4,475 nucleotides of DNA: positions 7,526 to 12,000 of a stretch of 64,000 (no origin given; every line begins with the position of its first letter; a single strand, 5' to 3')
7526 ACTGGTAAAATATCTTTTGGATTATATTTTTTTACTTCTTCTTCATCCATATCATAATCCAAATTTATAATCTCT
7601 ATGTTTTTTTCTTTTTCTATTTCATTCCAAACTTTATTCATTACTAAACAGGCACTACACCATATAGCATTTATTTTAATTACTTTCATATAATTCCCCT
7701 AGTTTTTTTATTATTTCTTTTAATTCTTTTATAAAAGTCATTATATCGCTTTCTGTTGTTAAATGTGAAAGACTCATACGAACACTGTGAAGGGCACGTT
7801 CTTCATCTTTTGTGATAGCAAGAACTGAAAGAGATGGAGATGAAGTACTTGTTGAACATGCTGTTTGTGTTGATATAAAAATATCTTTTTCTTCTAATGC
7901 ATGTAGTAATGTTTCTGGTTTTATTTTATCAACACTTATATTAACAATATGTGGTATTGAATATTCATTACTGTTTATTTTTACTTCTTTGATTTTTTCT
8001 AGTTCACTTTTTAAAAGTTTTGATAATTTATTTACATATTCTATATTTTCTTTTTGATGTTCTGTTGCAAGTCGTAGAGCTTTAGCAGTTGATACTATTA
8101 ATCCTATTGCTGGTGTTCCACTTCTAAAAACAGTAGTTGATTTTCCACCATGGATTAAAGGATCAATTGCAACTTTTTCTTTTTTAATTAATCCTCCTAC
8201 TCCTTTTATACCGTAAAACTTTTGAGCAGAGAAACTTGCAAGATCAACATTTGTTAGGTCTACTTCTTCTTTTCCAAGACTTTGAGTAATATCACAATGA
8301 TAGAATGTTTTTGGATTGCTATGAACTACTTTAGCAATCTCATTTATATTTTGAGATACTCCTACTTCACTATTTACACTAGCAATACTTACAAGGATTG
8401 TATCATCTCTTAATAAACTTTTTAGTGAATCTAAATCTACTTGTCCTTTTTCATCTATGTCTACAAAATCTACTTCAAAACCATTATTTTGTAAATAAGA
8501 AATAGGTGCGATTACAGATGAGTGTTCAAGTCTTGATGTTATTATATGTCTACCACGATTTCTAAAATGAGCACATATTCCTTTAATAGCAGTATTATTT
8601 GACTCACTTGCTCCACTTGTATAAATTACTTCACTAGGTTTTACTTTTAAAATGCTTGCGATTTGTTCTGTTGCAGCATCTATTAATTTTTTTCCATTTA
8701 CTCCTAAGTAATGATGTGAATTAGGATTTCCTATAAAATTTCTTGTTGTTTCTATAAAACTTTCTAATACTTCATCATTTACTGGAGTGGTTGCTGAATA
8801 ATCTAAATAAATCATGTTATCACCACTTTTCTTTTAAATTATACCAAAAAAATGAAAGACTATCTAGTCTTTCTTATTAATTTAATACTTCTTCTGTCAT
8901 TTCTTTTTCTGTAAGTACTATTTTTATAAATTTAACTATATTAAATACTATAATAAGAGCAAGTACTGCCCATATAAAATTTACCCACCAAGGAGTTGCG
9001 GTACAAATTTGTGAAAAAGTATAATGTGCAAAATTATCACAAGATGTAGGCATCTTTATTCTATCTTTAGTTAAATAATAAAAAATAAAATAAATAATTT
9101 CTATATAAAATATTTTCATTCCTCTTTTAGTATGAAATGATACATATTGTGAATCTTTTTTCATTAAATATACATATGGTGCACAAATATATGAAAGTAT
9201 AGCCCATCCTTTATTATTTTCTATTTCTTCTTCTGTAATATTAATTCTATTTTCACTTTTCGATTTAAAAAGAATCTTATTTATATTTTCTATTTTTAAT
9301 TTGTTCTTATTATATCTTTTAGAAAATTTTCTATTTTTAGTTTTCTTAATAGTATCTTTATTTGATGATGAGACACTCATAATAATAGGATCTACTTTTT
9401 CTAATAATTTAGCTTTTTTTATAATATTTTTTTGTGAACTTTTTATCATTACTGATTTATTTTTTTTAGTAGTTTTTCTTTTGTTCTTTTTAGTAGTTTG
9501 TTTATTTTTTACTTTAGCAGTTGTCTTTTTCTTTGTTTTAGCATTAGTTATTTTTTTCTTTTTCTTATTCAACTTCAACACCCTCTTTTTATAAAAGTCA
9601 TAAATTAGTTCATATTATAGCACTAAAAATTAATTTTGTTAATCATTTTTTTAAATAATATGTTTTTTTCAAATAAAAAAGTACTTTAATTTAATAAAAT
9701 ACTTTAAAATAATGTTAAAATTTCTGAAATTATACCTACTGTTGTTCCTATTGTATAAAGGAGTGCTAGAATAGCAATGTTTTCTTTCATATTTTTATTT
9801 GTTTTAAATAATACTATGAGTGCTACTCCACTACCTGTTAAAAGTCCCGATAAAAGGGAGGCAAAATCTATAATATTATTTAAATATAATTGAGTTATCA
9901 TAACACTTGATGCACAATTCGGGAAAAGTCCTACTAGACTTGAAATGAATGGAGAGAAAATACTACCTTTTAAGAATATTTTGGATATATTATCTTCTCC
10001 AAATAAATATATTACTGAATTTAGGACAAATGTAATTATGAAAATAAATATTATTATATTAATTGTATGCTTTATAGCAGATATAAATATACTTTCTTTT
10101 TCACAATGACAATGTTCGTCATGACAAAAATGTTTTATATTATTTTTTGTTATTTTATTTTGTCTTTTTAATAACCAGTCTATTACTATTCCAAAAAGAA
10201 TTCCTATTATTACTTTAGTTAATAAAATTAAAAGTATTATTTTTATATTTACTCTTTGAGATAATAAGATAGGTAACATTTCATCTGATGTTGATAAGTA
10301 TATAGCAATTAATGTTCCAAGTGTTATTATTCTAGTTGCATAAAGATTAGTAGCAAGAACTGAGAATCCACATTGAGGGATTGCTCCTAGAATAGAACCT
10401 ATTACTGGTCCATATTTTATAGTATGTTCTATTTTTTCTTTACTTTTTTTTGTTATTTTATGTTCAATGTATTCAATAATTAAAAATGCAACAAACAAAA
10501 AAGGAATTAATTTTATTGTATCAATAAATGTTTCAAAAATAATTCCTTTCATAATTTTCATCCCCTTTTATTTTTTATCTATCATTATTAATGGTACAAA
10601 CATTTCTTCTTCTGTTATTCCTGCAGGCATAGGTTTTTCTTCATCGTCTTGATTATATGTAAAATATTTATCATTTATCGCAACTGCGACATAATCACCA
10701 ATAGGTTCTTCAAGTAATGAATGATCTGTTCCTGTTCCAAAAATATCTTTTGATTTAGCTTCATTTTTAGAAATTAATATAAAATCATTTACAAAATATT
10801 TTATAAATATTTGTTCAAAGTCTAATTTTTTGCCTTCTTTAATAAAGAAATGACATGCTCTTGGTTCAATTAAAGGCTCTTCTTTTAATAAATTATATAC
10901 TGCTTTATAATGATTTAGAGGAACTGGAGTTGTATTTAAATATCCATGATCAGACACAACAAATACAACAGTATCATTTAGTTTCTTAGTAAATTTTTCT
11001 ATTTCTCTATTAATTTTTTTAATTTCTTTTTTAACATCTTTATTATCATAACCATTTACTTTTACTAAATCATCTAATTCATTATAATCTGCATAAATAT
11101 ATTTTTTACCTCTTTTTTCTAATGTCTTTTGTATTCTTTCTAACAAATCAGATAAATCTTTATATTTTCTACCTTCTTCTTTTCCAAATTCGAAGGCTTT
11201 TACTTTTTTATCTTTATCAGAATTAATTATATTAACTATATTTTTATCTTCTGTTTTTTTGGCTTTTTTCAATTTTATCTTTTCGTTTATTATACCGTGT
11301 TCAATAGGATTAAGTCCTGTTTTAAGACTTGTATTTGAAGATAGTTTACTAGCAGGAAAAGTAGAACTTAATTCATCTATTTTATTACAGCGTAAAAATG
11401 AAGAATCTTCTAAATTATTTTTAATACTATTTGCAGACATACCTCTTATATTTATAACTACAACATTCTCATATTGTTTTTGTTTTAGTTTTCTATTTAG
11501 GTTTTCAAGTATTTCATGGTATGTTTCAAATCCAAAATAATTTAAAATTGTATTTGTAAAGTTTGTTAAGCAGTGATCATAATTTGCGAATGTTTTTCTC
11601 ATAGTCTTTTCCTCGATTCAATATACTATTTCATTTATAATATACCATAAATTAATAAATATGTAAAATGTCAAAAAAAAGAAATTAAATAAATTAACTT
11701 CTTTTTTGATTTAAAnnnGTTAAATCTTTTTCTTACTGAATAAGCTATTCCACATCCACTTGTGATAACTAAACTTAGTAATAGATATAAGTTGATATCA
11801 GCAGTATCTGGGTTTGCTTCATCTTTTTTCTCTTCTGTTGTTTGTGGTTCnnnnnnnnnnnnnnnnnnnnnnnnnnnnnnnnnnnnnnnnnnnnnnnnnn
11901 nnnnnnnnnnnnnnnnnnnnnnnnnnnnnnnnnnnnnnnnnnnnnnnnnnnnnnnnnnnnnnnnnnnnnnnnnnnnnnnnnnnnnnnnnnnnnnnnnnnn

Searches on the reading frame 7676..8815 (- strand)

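Call 9: search_protein_families(library=pfam, proteins=[window:7676-8815:-], max_evalue=0.01)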
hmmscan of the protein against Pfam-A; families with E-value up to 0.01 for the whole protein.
window:7676-8815:- (379 aa): 1 family
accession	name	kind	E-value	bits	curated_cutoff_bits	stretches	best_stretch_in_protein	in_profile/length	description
PF00266.25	Aminotran_5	-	5.8e-67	226.7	21.5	1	2-359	1-369/371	Aminotransferase class-V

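Call 10: search_protein_families(library=ncbifam, proteins=[window:7676-8815:-], max_evalue=0.01)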
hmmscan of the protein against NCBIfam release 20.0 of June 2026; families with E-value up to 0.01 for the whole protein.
window:7676-8815:- (379 aa): 25 families
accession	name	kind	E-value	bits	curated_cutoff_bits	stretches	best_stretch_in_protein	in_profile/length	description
TIGR02006.1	IscS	equivalog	2.1e-94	316.8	643.2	1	2-375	5-381/402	IscS subfamily cysteine desulfurase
NF010611.0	PRK14012.1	equivalog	2.4e-94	316.6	548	1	2-375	7-385/406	IscS subfamily cysteine desulfurase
TIGR03235.1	DNA_S_dndA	equivalog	2.2e-92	310.1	480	1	3-348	1-352/353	cysteine desulfurase DndA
TIGR03402.1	FeS_nifS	equivalog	3.6e-92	309.1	530.75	1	2-375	1-376/379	cysteine desulfurase NifS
NF002806.0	PRK02948.1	subfamily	8.1e-76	255.4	304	1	1-371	1-374/381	IscS subfamily cysteine desulfurase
TIGR03403.1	nifS_epsilon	equivalog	2.1e-71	240.8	587.7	1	2-373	1-377/382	NifS family cysteine desulfurase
TIGR01979.1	sufS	subfamily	4.6e-41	141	475.1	1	1-372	19-402/403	SufS family cysteine desulfurase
TIGR01977.1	am_tr_V_EF2568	hypoth_equivalog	2.9e-38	131.9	377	1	2-368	1-376/376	cysteine desulfurase family protein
NF006791.0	PRK09295.1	equivalog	8.1e-22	77.8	661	1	2-284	25-329/406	cysteine desulfurase SufS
TIGR01976.1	am_tr_V_VC1184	hypoth_equivalog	1.4e-21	77.2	352.35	2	1-212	19-232/401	cysteine desulfurase-like protein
NF041166.1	f2_encap_cargo1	exception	1.4e-19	70.7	800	1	1-221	246-472/623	family 2A encapsulin nanocompartment cargo protein cysteine desulfurase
NF040779.1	Sec_lyase_SclA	exception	2.4e-19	69.5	525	1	2-369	1-377/378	selenocysteine lyase SclA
NF008126.0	PRK10874.1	equivalog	4.5e-16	59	607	1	2-367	21-394/401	cysteine desulfurase CsdA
TIGR03392.1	FeS_syn_CsdA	equivalog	2.7e-14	53.2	493.6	1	2-335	18-366/398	cysteine desulfurase CsdA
TIGR04343.1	egtE_PLP_lyase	equivalog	3.3e-10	39.3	400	1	45-215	56-219/370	ergothioneine biosynthesis PLP-dependent enzyme EgtE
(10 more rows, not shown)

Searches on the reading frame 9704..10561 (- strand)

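Call 9: search_protein_families(library=pfam, proteins=[window:9704-10561:-], max_evalue=0.01)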
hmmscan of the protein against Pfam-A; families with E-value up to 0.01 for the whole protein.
window:9704-10561:- (285 aa): 1 family
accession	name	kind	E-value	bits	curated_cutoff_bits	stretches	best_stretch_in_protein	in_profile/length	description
PF11449.14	ArsP_2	-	3.6e-23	82.8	32.5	2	20-159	19-155/359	Putative, 10TM heavy-metal exporter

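Call 10: search_protein_families(library=ncbifam, proteins=[window:9704-10561:-], max_evalue=0.01)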
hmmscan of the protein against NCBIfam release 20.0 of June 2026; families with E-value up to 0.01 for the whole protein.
window:9704-10561:- (285 aa): 1 family
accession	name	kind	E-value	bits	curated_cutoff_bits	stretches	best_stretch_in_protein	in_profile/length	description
NF037962.1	arsenic_eff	subfamily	1.3e-88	297.1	100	1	14-276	1-287/287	arsenic efflux protein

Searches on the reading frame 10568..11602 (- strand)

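Call 9: search_protein_families(library=pfam, proteins=[window:10568-11602:-], max_evalue=0.01)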
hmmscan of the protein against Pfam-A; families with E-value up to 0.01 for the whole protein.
window:10568-11602:- (344 aa): 1 family
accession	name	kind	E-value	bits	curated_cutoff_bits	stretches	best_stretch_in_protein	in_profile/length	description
PF01663.27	Phosphodiest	-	1.7e-12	48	23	2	164-242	158-248/342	Type I phosphodiesterase / nucleotide pyrophosphatase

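Call 10: search_protein_families(library=ncbifam, proteins=[window:10568-11602:-], max_evalue=0.01)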
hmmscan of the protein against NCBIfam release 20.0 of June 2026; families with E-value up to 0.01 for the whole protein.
window:10568-11602:- (344 aa): 1 family
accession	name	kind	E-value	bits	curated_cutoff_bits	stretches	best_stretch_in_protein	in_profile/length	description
TIGR03794.1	NHLM_micro_HlyD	equivalog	0.0083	15.1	156.2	0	31-215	97-257/421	NHLP bacteriocin system secretion protein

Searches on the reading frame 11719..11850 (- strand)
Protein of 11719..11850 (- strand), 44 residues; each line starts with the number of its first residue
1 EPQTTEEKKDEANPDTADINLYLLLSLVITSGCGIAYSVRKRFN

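Call 38: find_homologous_proteins(query=window:11719-11850:-, max_evalue=1)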
Query seq(44 aa): no candidate shares three 5-residue words with the query. No homologue found.
